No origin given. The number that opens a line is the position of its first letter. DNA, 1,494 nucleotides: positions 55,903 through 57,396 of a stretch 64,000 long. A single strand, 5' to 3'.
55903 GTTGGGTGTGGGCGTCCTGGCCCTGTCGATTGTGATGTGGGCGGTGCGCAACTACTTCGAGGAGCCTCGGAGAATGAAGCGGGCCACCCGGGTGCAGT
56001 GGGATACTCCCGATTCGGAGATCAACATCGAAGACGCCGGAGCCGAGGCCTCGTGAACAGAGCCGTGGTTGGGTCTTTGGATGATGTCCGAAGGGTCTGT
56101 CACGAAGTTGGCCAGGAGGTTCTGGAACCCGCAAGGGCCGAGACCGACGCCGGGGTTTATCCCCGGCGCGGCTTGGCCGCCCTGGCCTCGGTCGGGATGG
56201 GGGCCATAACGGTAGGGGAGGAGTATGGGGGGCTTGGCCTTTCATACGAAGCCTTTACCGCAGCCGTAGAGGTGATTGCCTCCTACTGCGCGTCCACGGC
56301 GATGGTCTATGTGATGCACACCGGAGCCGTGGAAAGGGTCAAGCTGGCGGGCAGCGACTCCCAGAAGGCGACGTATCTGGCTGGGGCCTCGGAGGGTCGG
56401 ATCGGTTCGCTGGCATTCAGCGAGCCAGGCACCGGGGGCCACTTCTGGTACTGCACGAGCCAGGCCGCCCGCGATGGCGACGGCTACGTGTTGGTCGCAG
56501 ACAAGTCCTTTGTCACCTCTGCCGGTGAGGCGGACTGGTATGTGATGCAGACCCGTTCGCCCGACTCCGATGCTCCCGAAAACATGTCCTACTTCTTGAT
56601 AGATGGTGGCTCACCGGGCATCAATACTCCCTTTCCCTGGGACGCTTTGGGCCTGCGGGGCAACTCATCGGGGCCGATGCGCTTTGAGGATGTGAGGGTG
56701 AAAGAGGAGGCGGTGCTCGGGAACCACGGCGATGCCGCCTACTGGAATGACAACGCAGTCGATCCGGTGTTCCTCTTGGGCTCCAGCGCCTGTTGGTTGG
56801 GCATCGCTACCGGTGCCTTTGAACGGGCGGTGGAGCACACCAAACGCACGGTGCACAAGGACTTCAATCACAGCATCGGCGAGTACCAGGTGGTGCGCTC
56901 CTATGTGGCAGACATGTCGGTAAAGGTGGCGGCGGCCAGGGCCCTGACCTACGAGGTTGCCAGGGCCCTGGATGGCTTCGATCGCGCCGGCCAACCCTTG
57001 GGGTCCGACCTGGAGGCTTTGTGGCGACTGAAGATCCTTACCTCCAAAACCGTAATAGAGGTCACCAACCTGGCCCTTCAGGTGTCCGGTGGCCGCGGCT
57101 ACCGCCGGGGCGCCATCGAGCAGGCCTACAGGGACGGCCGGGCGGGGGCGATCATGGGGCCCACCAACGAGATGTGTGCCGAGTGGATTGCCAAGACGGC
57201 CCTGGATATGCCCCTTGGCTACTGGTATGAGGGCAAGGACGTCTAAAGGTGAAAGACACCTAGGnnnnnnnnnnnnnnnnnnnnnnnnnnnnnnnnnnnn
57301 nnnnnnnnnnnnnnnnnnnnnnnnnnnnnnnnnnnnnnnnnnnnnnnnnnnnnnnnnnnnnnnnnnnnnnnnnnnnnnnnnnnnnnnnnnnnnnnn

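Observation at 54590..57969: Permease, ACAD-fold protein without the canonical catalytic Glu, and variant cyclase-family hydrolase as a coupled downstream unit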

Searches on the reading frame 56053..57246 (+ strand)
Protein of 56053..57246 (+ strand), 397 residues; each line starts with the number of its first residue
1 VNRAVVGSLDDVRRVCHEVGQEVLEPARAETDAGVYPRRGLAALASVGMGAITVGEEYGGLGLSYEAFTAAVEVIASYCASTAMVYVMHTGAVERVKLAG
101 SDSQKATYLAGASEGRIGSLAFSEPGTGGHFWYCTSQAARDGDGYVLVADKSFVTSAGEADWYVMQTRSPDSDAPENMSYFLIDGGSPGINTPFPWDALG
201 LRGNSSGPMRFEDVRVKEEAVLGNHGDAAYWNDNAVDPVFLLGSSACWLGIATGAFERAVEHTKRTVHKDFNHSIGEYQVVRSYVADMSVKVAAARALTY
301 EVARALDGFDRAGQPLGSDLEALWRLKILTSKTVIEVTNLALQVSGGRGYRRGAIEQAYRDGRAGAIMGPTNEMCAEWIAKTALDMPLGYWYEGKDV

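Call 7: search_protein_families(library=pfam, proteins=[window:56053-57246:+], max_evalue=0.01)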
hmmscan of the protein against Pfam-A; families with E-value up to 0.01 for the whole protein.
window:56053-57246:+ (397 aa): 4 families
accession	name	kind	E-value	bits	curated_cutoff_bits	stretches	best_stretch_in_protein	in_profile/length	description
PF00441.29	Acyl-CoA_dh_1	-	7e-22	78.6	22.4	1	245-383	19-149/150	Acyl-CoA dehydrogenase, C-terminal domain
PF02771.21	Acyl-CoA_dh_N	-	1.6e-16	61.1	22.9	1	11-115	6-112/113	Acyl-CoA dehydrogenase, N-terminal domain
PF02770.24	Acyl-CoA_dh_M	-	3.2e-15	56.5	33.3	1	120-214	2-97/97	Acyl-CoA dehydrogenase, middle domain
PF08028.16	Acyl-CoA_dh_2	-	7.1e-14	52.7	22.7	1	243-366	2-127/134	Acyl-CoA dehydrogenase, C-terminal domain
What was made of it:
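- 56053..57246 (+): ACAD-fold flavoprotein (397 aa) lacking the catalytic Glu; proposed oxygenase component. All three ACAD Pfam domains match (call 7).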

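Call 8: search_protein_families(library=ncbifam, proteins=[window:56053-57246:+], max_evalue=0.01)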
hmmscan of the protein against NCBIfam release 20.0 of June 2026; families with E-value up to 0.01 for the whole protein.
window:56053-57246:+ (397 aa): 22 families
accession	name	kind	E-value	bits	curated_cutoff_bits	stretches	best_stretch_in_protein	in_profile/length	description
NF049984.1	Rv1679_FadE16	equivalog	3.7e-67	227.2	600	1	27-383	16-365/371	Rv1679 family acyl-CoA dehydrogenase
NF042972.1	AcrlCoAredClosAcrC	equivalog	5.1e-54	183.4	640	1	10-382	10-375/378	acryloyl-CoA reductase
NF042439.1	SulpropCoADesulf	equivalog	1.4e-46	159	600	1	16-387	4-374/379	3-sulfinopropanoyl-CoA desulfinase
NF045652.1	ProlPCPDhRedW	equivalog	5.7e-39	134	650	1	24-381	19-371/376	L-prolyl-[peptidyl-carrier protein] dehydrogenase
NF008997.0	PRK12341.1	equivalog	1e-35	123.5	537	1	28-375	30-368/382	acyl-CoA dehydrogenase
NF002885.1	PRK03354.1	equivalog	2e-34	119.2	540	1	30-382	31-372/378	crotonobetainyl-CoA dehydrogenase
NF043006.1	CyhCrbnylCoADH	equivalog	1.3e-33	116.6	650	1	20-374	19-366/380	cyclohexane-1-carbonyl-CoA dehydrogenase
TIGR04022.1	sulfur_SfnB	equivalog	1.7e-32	112.8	430.9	1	11-352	9-348/391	SfnB family sulfur acquisition oxidoreductase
NF058590.1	AcCoDHFadEBacil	equivalog_domain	1.4e-29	103.1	600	1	41-376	59-403/586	acyl-CoA dehydrogenase FadE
NF045552.1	GlutCoADH_Des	equivalog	3.4e-29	102.2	470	1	20-384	20-380/387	glutaryl-CoA dehydrogenase Acd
NF053553.1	prodigi_MBC_PigA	equivalog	2.1e-28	99.5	500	1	20-381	20-377/381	prodigiosin MBC biosynthesis dehydrogenase PigA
NF043015.1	DibenthMonoxDszC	equivalog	2.2e-21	76.1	850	1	43-370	49-391/415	dibenzothiophene monooxygenase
TIGR03207.1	cyc_hxne_CoA_dh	equivalog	2e-20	72.9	575.35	1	33-367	30-355/372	cyclohexanecarboxyl-CoA dehydrogenase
NF052270.1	Staph_DH_FadE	equivalog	1.2e-14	53.9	600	1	75-306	95-322/400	acyl-CoA dehydrogenase FadE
NF045629.1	monooxsub_HsaA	equivalog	1.2e-13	50.5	450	1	25-367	13-356/383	3-hydroxy-9,10-secoandrosta-1,3,5(10)-triene-9,17-dione monooxygenase oxygenase subunit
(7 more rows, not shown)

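Call 9: find_homologous_proteins(query=window:56053-57246:+, max_evalue=1e-10)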
Query window:56053-57246:+ (397 aa): 808 proteins with E <= 1e-10 among 8000 candidates; the best 120 are listed.
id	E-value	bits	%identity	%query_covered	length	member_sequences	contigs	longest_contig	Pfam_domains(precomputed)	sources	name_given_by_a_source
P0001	3.3e-264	894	100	100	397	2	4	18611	PF02770.25,PF00441.30,PF08028.17,PF02771.22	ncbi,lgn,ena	-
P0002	4.4e-210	716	78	100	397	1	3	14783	PF02770.25,PF00441.30,PF08028.17,PF02771.22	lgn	-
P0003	1.3e-161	556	62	98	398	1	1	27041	PF02770.25,PF00441.30,PF08028.17,PF02771.22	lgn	-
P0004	5.6e-147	508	57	95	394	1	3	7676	PF02770.25,PF00441.30,PF08028.17,PF02771.22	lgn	-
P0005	8.7e-144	497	57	97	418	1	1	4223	PF02770.25,PF00441.30,PF08028.17,PF02771.22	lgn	-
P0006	1.8e-141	490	56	97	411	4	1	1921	PF02770.25,PF00441.30,PF08028.17,PF02771.22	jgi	-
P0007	4.6e-133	462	54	96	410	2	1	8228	PF02770.25,PF00441.30,PF08028.17,PF02771.22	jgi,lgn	jgi:alkylation response protein AidB-like acyl-CoA dehydrogenase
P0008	9.2e-132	458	54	96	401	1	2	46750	PF02770.25,PF00441.30,PF08028.17,PF02771.22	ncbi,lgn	-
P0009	2.1e-130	453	51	96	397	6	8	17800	PF02770.25,PF00441.30,PF08028.17,PF02771.22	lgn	-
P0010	2.2e-130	453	51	99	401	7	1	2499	PF02770.25,PF00441.30,PF08028.17,PF02771.22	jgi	jgi:alkylation response protein AidB-like acyl-CoA dehydrogenase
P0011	2.3e-130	453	54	95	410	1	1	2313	PF02770.25,PF00441.30,PF08028.17,PF02771.22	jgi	jgi:alkylation response protein AidB-like acyl-CoA dehydrogenase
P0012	5.4e-130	452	51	100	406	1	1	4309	PF02770.25,PF00441.30,PF08028.17,PF02771.22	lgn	-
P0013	4.1e-129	449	52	100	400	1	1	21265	PF02770.25,PF00441.30,PF08028.17,PF02771.22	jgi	jgi:alkylation response protein AidB-like acyl-CoA dehydrogenase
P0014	7.0e-129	448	52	97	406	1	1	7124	PF02770.25,PF00441.30,PF08028.17,PF02771.22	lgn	-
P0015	7.2e-129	448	53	98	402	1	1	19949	PF02770.25,PF00441.30,PF08028.17,PF02771.22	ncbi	-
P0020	4.3e-128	446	53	96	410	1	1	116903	PF02770.25,PF00441.30,PF08028.17,PF02771.22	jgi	jgi:alkylation response protein AidB-like acyl-CoA dehydrogenase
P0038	2.1e-121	424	51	95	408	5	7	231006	PF02770.25,PF00441.30,PF08028.17,PF02771.22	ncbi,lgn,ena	-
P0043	2.3e-118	414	52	94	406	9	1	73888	PF02770.25,PF00441.30,PF08028.17,PF02771.22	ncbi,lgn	-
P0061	3.7e-110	387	47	97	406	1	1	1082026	PF02770.25,PF00441.30,PF08028.17,PF02771.22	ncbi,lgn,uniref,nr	ncbi:acyl-CoA dehydrogenase [Bacillus methanolicus PB1]|uniref:Acyl-CoA dehydrogenase n=1 Tax=Bacill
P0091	5.3e-85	304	42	91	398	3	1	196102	PF02770.25,PF00441.30,PF08028.17,PF02771.22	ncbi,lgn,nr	nr:acyl-CoA dehydrogenase family protein [Bradyrhizobium sp. ARR65]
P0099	9.4e-75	270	41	92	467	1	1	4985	PF02770.25,PF00441.30,PF08028.17,PF02771.22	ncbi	-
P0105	3.4e-74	268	41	92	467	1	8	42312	PF02770.25,PF00441.30,PF08028.17,PF02771.22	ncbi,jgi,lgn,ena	-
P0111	5.3e-74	268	40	92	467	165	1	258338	PF02770.25,PF00441.30,PF08028.17,PF02771.22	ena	-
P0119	1.6e-73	266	41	92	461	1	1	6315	PF02770.25,PF00441.30,PF08028.17,PF02771.22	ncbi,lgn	-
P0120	2.7e-73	265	40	97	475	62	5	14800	PF02770.25,PF00441.30,PF08028.17,PF02771.22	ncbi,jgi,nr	ncbi:MAG: hypothetical protein QOE32_5832 [Pseudonocardiales bacterium]|jgi:alkylation response prot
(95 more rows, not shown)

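Call 10: find_encoding_contigs(protein=P0061, flank=10000, max_places=2)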
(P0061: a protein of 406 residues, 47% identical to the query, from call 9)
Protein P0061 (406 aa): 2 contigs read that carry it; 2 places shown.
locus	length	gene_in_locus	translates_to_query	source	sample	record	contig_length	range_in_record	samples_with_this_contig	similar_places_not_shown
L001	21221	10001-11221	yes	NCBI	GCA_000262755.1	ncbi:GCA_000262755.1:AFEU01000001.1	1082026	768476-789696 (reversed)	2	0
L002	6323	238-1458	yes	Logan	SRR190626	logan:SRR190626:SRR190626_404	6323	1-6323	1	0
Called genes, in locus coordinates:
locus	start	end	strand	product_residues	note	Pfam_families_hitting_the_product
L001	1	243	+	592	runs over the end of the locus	PF07833:Cu_amine_oxidN1, PF26549:Tricorn_N (faint), PF25174:Beta-prop_THOC3 (weak), PF26550:Tricorn_2nd, PF07676:PD40 (faint)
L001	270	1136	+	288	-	PF12849:PBP_like_2, PF13531:SBP_bac_11 (weak), PF12727:PBP_like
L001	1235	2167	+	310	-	PF00528:BPD_transp_1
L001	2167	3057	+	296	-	PF00528:BPD_transp_1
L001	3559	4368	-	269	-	PF20240:DUF6597, PF00165:HTH_AraC (faint), PF12833:HTH_18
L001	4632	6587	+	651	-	PF02727:Cu_amine_oxidN2, PF21994:AGAO-like_N2, PF02728:Cu_amine_oxidN3, PF01179:Cu_amine_oxid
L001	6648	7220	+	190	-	-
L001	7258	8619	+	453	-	PF00909:Ammonium_transp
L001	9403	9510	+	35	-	-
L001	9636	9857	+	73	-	PF05899:Cupin_3 (weak)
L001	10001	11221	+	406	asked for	PF02771:Acyl-CoA_dh_N, PF02770:Acyl-CoA_dh_M, PF00441:Acyl-CoA_dh_1, PF08028:Acyl-CoA_dh_2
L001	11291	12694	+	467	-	PF00909:Ammonium_transp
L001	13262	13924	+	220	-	PF06574:FAD_syn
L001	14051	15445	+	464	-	PF00909:Ammonium_transp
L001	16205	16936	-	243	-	-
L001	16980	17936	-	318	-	PF22290:DmmA-like_N, PF00111:Fer2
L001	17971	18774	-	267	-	PF22290:DmmA-like_N (weak), PF22289:DmmA-like_C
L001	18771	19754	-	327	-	PF11927:HODM_asu-like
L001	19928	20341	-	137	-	PF06249:EutQ (weak), PF05899:Cupin_3 (weak)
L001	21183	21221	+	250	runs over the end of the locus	PF09339:HTH_IclR, PF12840:HTH_20 (faint), PF01978:TrmB (weak), PF01614:IclR_C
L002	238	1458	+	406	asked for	PF02771:Acyl-CoA_dh_N, PF02770:Acyl-CoA_dh_M, PF00441:Acyl-CoA_dh_1, PF08028:Acyl-CoA_dh_2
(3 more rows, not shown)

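Call 11: find_encoding_contigs(protein=P0003, flank=10000, max_places=2)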
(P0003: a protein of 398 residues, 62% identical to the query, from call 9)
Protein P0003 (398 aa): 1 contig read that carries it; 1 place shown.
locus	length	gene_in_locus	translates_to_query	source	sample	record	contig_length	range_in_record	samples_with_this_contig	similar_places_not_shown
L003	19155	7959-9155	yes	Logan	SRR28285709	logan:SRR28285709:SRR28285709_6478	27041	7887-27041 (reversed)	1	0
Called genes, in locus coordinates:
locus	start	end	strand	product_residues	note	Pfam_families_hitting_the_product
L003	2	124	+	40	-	?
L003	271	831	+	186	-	PF01047:MarR (faint), PF08279:HTH_11 (weak), PF13404:HTH_AsnC-type, PF13412:HTH_24, PF01037:AsnC_trans_reg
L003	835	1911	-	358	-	PF01266:DAO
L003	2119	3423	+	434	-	PF00120:Gln-synt_C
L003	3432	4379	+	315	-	PF11927:HODM_asu-like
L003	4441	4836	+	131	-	PF06249:EutQ (weak), PF05899:Cupin_3 (faint)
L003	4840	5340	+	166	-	PF22289:DmmA-like_C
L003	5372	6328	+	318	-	PF00111:Fer2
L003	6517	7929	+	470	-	PF00324:AA_permease, PF13520:AA_permease_2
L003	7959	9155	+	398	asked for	PF02771:Acyl-CoA_dh_N, PF02770:Acyl-CoA_dh_M, PF00441:Acyl-CoA_dh_1, PF08028:Acyl-CoA_dh_2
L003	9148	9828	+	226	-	PF04199:Cyclase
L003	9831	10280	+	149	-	-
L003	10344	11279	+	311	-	PF13522:GATase_6, PF13537:GATase_7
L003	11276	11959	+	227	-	-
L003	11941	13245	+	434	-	PF01645:Glu_synthase, PF01070:FMN_dh, PF00478:IMPDH, PF03060:NMO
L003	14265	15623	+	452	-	PF00480:ROK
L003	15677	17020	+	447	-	PF00083:Sugar_tr, PF07690:MFS_1, PF13347:MFS_2 (weak), PF07690:MFS_1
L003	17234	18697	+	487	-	PF00884:Sulfatase, PF01663:Phosphodiest, PF16347:SGSH_C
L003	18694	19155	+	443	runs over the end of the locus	PF00884:Sulfatase, PF01663:Phosphodiest (faint), PF16347:SGSH_C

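Call 12: find_encoding_contigs(protein=P0020, flank=10000, max_places=2)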
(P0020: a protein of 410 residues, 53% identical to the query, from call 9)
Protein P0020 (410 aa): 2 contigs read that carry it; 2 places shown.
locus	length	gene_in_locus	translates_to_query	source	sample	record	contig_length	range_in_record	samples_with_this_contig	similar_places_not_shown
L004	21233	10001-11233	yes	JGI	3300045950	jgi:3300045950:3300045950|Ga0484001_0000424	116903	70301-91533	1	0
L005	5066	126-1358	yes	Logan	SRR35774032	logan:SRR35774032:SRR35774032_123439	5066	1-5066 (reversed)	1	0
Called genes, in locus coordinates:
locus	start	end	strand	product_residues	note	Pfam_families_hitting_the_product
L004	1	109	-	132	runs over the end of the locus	PF08818:DUF1801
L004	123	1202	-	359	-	-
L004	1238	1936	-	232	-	-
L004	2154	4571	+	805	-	PF25788:Ig_Rha78A_N (faint)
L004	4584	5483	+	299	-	PF06283:ThuA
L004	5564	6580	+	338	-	PF25917:BSH_RND, PF25919:BSH_CusB (faint), PF25973:BSH_CzcB, PF25954:Beta-barrel_RND_2, PF25989:YknX_C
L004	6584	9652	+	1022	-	PF00873:ACR_tran, PF03176:MMPL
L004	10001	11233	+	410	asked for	PF02771:Acyl-CoA_dh_N, PF02770:Acyl-CoA_dh_M, PF00441:Acyl-CoA_dh_1, PF08028:Acyl-CoA_dh_2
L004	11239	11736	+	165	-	PF01613:Flavin_Reduct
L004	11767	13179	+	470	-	PF00909:Ammonium_transp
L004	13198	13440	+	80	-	-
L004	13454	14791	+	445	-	PF01266:DAO, PF07992:Pyr_redox_2 (faint)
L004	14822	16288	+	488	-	PF00120:Gln-synt_C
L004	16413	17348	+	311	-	PF13230:GATase_4 (weak), PF13522:GATase_6, PF13537:GATase_7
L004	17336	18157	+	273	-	PF01493:GXGXG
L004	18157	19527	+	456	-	PF01645:Glu_synthase, PF01070:FMN_dh, PF03060:NMO, PF00478:IMPDH (weak)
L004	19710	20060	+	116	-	-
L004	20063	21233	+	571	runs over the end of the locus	PF01268:FTHFS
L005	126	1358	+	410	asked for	PF02771:Acyl-CoA_dh_N, PF02770:Acyl-CoA_dh_M, PF00441:Acyl-CoA_dh_1, PF08028:Acyl-CoA_dh_2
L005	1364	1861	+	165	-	PF01613:Flavin_Reduct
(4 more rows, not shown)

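Call 17: find_encoding_contigs(protein=P0001, flank=10000, max_places=4)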
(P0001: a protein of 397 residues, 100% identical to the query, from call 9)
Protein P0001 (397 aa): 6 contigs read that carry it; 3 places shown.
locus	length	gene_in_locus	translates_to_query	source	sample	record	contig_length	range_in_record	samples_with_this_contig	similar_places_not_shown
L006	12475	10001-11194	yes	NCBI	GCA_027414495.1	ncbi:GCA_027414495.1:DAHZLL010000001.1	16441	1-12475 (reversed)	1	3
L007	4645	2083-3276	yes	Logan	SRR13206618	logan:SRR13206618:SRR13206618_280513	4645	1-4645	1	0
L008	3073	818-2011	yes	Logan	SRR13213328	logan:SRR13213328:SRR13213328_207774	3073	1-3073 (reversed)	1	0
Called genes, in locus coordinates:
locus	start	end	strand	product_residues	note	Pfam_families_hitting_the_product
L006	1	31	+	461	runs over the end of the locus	PF03951:Gln-synt_N (faint), PF00120:Gln-synt_C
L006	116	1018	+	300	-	PF13522:GATase_6, PF13537:GATase_7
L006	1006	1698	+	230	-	-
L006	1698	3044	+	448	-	PF01645:Glu_synthase, PF01070:FMN_dh, PF00478:IMPDH, PF03060:NMO, PF01645:Glu_synthase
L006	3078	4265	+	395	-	PF00890:FAD_binding_2 (faint), PF01266:DAO, PF01494:FAD_binding_3 (weak), PF07992:Pyr_redox_2 (faint), PF01593:Amino_oxidase (faint)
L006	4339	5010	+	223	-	PF01381:HTH_3, PF12844:HTH_19 (weak), PF13443:HTH_26 (weak), PF13560:HTH_31, PF07883:Cupin_2 (weak)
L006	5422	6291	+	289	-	PF11927:HODM_asu-like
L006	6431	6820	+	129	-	-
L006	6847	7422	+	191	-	PF22289:DmmA-like_C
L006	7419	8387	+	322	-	PF22290:DmmA-like_N, PF00111:Fer2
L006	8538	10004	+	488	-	PF00324:AA_permease, PF13520:AA_permease_2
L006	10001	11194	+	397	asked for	PF02771:Acyl-CoA_dh_N, PF02770:Acyl-CoA_dh_M, PF00441:Acyl-CoA_dh_1, PF08028:Acyl-CoA_dh_2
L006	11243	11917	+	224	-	PF04199:Cyclase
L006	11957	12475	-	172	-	?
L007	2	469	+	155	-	?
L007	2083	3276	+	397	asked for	PF02771:Acyl-CoA_dh_N, PF02770:Acyl-CoA_dh_M, PF00441:Acyl-CoA_dh_1, PF08028:Acyl-CoA_dh_2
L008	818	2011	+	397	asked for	PF02771:Acyl-CoA_dh_N, PF02770:Acyl-CoA_dh_M, PF00441:Acyl-CoA_dh_1, PF08028:Acyl-CoA_dh_2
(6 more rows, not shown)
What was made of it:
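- Checked: The public gene call on a near-identical contig, L006, uses the same start (call 17).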

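Call 18: find_encoding_contigs(protein=P0002, flank=10000, max_places=3)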
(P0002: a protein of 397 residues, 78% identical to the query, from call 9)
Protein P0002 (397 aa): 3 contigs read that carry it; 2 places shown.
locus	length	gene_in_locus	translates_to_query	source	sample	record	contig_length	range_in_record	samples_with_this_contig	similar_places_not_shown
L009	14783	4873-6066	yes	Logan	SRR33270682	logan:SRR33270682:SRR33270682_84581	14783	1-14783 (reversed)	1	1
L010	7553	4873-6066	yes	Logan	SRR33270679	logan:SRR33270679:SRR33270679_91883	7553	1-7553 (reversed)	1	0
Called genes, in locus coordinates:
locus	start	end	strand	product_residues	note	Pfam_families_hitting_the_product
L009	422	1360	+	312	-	PF11927:HODM_asu-like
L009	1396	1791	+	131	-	PF05899:Cupin_3 (weak)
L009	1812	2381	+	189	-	PF22289:DmmA-like_C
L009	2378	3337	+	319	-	PF22290:DmmA-like_N, PF00111:Fer2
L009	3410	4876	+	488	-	PF00324:AA_permease, PF13520:AA_permease_2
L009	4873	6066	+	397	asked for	PF02771:Acyl-CoA_dh_N, PF02770:Acyl-CoA_dh_M, PF00441:Acyl-CoA_dh_1, PF08028:Acyl-CoA_dh_2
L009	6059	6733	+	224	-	PF04199:Cyclase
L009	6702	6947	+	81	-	-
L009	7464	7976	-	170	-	-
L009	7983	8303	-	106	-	PF00376:MerR, PF13411:MerR_1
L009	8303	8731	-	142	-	-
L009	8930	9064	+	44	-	-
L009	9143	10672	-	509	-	PF00488:MutS_V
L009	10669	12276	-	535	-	PF00488:MutS_V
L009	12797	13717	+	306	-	PF00582:Usp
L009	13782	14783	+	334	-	?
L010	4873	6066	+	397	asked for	PF02771:Acyl-CoA_dh_N, PF02770:Acyl-CoA_dh_M, PF00441:Acyl-CoA_dh_1, PF08028:Acyl-CoA_dh_2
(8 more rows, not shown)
